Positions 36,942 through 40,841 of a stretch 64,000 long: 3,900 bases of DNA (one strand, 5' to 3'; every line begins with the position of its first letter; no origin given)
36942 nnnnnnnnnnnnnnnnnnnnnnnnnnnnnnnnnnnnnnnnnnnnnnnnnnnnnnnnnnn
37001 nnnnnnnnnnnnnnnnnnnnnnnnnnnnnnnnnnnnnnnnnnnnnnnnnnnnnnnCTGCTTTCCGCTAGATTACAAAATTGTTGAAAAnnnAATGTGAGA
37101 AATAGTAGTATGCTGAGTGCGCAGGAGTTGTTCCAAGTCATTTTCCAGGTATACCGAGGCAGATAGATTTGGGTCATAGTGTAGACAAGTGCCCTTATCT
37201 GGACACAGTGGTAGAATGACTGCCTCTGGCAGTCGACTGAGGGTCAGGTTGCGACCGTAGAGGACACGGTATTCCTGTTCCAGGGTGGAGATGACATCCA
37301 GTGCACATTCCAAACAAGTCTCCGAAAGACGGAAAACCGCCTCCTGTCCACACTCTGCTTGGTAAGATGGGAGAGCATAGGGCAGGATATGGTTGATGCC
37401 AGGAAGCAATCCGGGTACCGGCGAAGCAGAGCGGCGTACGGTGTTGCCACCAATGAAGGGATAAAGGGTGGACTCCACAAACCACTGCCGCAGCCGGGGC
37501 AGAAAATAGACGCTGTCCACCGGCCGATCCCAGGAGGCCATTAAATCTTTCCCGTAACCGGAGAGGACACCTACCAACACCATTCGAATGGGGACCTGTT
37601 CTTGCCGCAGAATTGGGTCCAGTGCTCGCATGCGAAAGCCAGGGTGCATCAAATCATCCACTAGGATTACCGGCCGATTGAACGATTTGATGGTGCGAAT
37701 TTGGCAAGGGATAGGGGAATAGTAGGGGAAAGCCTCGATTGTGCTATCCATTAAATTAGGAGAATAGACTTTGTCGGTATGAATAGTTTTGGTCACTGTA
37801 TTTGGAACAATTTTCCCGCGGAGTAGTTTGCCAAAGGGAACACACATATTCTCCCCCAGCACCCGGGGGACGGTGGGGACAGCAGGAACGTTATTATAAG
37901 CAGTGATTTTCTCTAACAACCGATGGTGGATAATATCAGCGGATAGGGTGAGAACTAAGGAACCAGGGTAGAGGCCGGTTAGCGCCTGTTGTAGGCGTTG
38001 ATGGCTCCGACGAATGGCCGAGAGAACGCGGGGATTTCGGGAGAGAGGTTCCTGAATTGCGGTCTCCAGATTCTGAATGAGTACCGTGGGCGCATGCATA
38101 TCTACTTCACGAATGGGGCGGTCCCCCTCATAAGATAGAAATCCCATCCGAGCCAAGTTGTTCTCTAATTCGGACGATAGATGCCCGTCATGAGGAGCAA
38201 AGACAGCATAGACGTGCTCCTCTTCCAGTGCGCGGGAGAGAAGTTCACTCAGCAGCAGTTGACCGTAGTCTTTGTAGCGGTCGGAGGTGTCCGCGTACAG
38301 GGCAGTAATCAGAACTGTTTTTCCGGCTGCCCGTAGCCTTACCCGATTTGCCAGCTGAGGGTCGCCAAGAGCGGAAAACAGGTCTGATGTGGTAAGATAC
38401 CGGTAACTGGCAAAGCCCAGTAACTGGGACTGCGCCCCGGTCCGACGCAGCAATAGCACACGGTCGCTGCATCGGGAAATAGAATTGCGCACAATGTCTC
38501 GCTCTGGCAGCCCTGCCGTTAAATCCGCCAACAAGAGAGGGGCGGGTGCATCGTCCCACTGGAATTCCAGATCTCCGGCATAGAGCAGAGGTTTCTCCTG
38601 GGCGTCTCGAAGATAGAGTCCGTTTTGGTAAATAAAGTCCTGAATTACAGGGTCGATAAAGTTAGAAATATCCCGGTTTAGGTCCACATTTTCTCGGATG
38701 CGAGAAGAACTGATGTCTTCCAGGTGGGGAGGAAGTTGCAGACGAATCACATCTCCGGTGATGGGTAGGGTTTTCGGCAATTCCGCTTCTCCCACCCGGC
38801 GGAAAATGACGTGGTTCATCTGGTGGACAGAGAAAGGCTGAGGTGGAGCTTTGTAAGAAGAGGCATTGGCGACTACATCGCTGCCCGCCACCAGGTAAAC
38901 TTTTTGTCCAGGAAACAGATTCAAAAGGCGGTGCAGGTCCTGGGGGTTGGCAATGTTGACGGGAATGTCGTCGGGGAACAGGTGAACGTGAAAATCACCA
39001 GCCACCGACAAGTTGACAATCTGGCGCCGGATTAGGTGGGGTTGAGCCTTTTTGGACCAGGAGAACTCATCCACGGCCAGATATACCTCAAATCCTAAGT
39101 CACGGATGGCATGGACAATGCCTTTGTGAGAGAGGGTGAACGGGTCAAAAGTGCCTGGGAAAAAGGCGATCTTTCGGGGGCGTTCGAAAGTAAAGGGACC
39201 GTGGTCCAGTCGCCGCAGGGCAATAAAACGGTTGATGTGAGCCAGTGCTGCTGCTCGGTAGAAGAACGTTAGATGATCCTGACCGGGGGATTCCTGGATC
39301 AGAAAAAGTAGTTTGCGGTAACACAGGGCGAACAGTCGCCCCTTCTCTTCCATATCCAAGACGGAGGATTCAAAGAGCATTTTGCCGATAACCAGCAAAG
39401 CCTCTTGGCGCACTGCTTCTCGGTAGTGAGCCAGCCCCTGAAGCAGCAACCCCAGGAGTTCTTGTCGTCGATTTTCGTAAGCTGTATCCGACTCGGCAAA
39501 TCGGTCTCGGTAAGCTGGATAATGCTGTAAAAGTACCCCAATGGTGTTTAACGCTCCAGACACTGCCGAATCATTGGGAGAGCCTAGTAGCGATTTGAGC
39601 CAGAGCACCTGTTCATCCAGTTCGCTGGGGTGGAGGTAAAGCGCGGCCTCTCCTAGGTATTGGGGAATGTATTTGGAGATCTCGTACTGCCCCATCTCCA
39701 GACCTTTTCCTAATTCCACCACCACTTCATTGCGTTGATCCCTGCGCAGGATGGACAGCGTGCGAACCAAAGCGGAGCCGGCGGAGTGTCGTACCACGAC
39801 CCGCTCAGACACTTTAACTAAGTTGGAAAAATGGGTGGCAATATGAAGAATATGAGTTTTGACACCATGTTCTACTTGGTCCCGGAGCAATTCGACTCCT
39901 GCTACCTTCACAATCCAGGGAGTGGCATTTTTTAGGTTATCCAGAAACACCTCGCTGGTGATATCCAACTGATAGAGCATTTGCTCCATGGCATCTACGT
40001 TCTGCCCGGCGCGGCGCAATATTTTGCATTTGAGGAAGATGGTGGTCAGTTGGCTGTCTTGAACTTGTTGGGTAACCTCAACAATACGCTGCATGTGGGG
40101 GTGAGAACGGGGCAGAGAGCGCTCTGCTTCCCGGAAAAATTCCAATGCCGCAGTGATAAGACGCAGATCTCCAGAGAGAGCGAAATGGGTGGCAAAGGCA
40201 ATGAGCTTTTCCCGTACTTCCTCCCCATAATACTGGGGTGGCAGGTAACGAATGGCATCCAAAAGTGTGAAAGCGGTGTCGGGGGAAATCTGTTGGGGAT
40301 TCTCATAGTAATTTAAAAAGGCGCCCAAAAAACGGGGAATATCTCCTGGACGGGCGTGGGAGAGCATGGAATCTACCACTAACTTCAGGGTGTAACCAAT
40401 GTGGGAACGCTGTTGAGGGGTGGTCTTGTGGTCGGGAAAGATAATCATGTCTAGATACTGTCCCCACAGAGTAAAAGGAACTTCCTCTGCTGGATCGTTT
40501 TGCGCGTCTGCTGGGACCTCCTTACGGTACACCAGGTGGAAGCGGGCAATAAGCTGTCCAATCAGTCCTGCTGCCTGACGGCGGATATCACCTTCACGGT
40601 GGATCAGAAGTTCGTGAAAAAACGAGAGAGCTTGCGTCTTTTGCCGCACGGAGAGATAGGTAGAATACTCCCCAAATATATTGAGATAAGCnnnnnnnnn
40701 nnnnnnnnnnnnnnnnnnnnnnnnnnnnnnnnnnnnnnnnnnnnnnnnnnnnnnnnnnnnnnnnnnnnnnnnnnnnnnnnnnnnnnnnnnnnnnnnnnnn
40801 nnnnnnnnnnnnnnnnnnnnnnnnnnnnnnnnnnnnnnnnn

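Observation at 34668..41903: Candidate undescribed three-gene nucleotide/cofactor system: giant HD-NTase-GNAT-PRTase protein, atypical LDH-fold enzyme, Fe-S flavoprotein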

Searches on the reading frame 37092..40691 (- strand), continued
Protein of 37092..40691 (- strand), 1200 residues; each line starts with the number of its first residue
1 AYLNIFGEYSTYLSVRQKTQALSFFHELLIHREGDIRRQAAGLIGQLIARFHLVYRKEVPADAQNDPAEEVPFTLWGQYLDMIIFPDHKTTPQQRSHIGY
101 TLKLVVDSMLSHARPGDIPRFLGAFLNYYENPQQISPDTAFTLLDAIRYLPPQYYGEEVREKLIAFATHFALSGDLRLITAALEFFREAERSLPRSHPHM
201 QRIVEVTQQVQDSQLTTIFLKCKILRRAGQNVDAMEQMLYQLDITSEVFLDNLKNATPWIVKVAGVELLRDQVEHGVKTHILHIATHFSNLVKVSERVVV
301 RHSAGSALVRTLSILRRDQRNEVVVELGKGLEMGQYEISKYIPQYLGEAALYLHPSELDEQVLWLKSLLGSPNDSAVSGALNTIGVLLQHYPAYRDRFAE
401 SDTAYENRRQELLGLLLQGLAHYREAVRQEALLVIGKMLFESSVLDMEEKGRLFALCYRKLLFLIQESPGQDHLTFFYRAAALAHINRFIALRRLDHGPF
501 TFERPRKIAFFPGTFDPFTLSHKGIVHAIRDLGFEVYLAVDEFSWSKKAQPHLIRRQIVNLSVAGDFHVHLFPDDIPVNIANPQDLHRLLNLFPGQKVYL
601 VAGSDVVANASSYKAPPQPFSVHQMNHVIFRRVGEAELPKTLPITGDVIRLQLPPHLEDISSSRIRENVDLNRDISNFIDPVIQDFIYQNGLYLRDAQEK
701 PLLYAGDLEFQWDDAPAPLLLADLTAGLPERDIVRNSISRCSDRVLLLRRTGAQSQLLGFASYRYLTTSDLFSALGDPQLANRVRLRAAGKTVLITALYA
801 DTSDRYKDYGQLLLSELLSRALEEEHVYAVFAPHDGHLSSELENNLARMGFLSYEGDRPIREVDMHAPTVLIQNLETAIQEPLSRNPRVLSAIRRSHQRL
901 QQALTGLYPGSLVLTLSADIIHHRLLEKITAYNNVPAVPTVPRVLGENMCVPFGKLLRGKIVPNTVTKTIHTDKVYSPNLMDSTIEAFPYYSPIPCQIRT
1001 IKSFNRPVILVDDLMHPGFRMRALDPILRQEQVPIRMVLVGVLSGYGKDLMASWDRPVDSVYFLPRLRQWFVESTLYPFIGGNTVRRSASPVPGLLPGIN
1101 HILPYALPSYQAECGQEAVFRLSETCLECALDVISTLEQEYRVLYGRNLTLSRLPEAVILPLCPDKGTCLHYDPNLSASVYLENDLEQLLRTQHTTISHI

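Call 79: find_encoding_contigs(protein=P0217, flank=8000, max_places=3)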
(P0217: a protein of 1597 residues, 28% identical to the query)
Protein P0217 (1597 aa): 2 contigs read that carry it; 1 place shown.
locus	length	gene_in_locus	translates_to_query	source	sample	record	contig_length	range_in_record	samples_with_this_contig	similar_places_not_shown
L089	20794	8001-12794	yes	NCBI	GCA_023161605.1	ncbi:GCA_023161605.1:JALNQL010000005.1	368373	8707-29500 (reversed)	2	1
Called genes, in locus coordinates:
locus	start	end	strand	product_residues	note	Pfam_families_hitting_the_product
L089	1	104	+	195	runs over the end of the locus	PF02581:TMP-TENI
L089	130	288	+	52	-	PF00301:Rubredoxin, PF21349:RUBY_RBDX (faint)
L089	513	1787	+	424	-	PF04107:GCS2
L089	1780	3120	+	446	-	-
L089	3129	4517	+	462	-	PF00989:PAS (weak), PF08448:PAS_4, PF00158:Sigma54_activat, PF14532:Sigma54_activ_2, PF07728:AAA_5 (weak), PF25601:AAA_lid_14, PF02954:HTH_8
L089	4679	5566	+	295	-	PF13353:Fer4_12, PF04055:Radical_SAM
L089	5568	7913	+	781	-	PF02901:PFL-like, PF01228:Gly_radical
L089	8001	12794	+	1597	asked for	-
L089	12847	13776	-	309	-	PF03881:Fructosamin_kin (faint), PF06293:Kdo (faint), PF01636:APH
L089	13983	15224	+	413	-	PF05195:AMP_N, PF00557:Peptidase_M24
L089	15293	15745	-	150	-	PF08327:AHSA1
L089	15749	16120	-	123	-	PF00903:Glyoxalase (weak)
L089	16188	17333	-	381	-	-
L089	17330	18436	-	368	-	PF17032:Zn_ribbon_15 (faint), PF13421:Band_7_1, PF01145:Band_7, PF13248:Zn_ribbon_3 (faint), PF12773:DZR, PF13240:Zn_Ribbon_1 (weak), PF12773:DZR, PF13240:Zn_Ribbon_1 (weak), +1 more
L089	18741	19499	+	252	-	PF03883:H2O2_YaaD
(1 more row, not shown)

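Call 94: find_encoding_contigs(protein=P0222, flank=8000, max_places=3)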
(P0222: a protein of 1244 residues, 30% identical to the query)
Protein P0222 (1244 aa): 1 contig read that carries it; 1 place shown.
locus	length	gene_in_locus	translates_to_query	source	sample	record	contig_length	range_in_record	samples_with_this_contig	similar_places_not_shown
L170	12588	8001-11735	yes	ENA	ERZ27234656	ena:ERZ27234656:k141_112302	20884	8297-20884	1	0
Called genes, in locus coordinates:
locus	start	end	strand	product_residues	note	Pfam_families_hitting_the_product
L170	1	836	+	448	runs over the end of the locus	PF02812:ELFV_dehydrog_N, PF00208:ELFV_dehydrog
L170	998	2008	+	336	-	PF00056:Ldh_1_N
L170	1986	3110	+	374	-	PF03358:FMN_red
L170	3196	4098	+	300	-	PF00126:HTH_1, PF03466:LysR_substrate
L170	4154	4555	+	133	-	PF14539:DUF4442, PF13622:4HBT_3 (weak), PF03061:4HBT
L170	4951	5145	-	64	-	PF13237:Fer4_10, PF14697:Fer4_21, PF12838:Fer4_7, PF13187:Fer4_9, PF25160:LdpA_Fe-S-bd (weak), PF12797:Fer4_2 (weak), PF00037:Fer4, PF13237:Fer4_10 (weak), +4 more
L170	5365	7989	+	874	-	PF01326:PPDK_N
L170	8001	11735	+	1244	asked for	-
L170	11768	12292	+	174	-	PF01381:HTH_3, PF12844:HTH_19 (weak), PF13443:HTH_26 (weak), PF13560:HTH_31 (weak)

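Call 95: find_encoding_contigs(protein=P0254, flank=8000, max_places=3)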
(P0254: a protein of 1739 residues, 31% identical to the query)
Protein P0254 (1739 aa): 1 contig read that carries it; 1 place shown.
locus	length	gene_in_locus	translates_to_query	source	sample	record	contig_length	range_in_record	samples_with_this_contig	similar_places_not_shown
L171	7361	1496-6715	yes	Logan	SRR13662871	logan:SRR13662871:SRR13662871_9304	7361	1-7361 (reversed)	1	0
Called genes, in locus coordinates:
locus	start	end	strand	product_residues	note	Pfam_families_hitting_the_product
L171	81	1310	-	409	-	PF16396:DUF5005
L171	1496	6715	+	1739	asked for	PF01467:CTP_transf_like (weak)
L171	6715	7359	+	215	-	?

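Call 99: search_protein_families(library=pfam, proteins=[L170:4154-4555:+, L083:7060-7986:+], max_evalue=0.001)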
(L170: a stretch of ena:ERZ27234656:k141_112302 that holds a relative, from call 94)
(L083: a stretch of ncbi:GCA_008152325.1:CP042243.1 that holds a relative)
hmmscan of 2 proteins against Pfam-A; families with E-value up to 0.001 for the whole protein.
L170:4154-4555:+ (133 aa): 4 families
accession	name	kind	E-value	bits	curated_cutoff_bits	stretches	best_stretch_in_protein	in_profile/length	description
PF03061.28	4HBT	-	1.8e-17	63.8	20.6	1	47-121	2-77/79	Thioesterase superfamily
PF14539.12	DUF4442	-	5.2e-08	33.6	25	1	20-129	19-129/132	Domain of unknown function (DUF4442)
PF13622.12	4HBT_3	-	2.9e-06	27.9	24.3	1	45-129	8-81/83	Acyl-CoA thioesterase N-terminal domain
PF22636.2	FlK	-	0.00086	19.8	27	0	54-118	22-87/103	Fluoroacetyl-CoA-specific thioesterase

L083:7060-7986:+ (308 aa): 6 families
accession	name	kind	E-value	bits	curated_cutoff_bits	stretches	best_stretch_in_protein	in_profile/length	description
PF01636.29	APH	-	1.6e-18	67.8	23.2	1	34-261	11-230/239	Phosphotransferase enzyme family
PF01633.27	Choline_kinase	-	3.3e-09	36.9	29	1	40-251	19-213/300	Choline/ethanolamine kinase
PF03881.20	Fructosamin_kin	-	1.6e-08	34.5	22.4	1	14-284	10-265/288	Fructosamine kinase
PF01163.29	RIO1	-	7.5e-06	26.1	22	0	45-112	42-106/187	RIO domain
PF06293.20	Kdo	-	2.1e-05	24.5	21.3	0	190-229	130-169/207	Lipopolysaccharide kinase (Kdo/WaaP) family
PF02958.26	EcKL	-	0.00091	19.1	22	0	154-247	170-266/294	Ecdysteroid kinase-like family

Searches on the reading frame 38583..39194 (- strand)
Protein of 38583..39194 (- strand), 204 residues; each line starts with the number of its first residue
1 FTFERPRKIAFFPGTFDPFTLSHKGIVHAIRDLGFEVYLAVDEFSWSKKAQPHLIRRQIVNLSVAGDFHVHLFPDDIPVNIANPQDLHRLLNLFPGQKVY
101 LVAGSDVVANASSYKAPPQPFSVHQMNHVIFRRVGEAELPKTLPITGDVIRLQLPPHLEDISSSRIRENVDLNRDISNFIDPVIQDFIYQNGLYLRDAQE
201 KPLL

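Call 81: search_solved_structures(query=A8, max_evalue=0.01, show_alignments=1)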
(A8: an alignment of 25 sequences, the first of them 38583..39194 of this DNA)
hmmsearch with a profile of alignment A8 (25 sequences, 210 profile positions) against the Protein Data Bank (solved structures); distinct sequences matched with E-value up to 0.01: 35.
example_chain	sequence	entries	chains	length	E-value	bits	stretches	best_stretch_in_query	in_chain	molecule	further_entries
3h05_A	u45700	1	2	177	1.1e-08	38.4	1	148-202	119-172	uncharacterized protein VPA0413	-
5llt_A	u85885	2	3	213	6.7e-07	32.5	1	6-202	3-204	Nicotinate-nucleotide adenylyltransferase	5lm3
8aih_A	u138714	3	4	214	5.2e-06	29.6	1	3-201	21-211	Probable nicotinate-nucleotide adenylyltransferase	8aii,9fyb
1kqn_A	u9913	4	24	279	8.6e-06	28.9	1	97-208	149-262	NICOTINAMIDE MONONUCLEOTIDE ADENYLYL TRANSFERASE | Nicotinamide/nicotinic acid mononucleotide adenylyltransferase 1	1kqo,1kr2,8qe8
1gzu_A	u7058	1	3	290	9.5e-06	28.7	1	97-208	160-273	NICOTINAMIDE MONONUCLEOTIDE ADENYLYL TRANSFERASE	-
1kku_A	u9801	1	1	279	9.5e-06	28.7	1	97-208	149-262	NICOTINAMIDE MONONUCLEOTIDE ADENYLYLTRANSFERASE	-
3f3m_A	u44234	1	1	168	6e-05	26.1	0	7-41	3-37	Phosphopantetheine adenylyltransferase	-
4nah_A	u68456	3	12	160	7.1e-05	25.9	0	7-41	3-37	Phosphopantetheine adenylyltransferase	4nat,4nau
4f3r_A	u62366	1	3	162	0.00011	25.3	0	7-37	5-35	Phosphopantetheine adenylyltransferase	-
2h29_A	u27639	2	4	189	0.00011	25.2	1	85-201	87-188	Probable nicotinate-nucleotide adenylyltransferase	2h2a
5ts2_A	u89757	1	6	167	0.00013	25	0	147-194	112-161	Phosphopantetheine adenylyltransferase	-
3x1j_A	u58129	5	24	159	0.0002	24.4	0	147-194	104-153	Phosphopantetheine adenylyltransferase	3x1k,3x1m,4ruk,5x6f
3pxu_A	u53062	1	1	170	0.00029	23.9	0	9-30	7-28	Phosphopantetheine adenylyltransferase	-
3k9w_A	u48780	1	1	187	0.00036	23.5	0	8-30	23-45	Phosphopantetheine adenylyltransferase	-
6kg3_A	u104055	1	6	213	0.00064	22.8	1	10-201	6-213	Probable nicotinate-nucleotide adenylyltransferase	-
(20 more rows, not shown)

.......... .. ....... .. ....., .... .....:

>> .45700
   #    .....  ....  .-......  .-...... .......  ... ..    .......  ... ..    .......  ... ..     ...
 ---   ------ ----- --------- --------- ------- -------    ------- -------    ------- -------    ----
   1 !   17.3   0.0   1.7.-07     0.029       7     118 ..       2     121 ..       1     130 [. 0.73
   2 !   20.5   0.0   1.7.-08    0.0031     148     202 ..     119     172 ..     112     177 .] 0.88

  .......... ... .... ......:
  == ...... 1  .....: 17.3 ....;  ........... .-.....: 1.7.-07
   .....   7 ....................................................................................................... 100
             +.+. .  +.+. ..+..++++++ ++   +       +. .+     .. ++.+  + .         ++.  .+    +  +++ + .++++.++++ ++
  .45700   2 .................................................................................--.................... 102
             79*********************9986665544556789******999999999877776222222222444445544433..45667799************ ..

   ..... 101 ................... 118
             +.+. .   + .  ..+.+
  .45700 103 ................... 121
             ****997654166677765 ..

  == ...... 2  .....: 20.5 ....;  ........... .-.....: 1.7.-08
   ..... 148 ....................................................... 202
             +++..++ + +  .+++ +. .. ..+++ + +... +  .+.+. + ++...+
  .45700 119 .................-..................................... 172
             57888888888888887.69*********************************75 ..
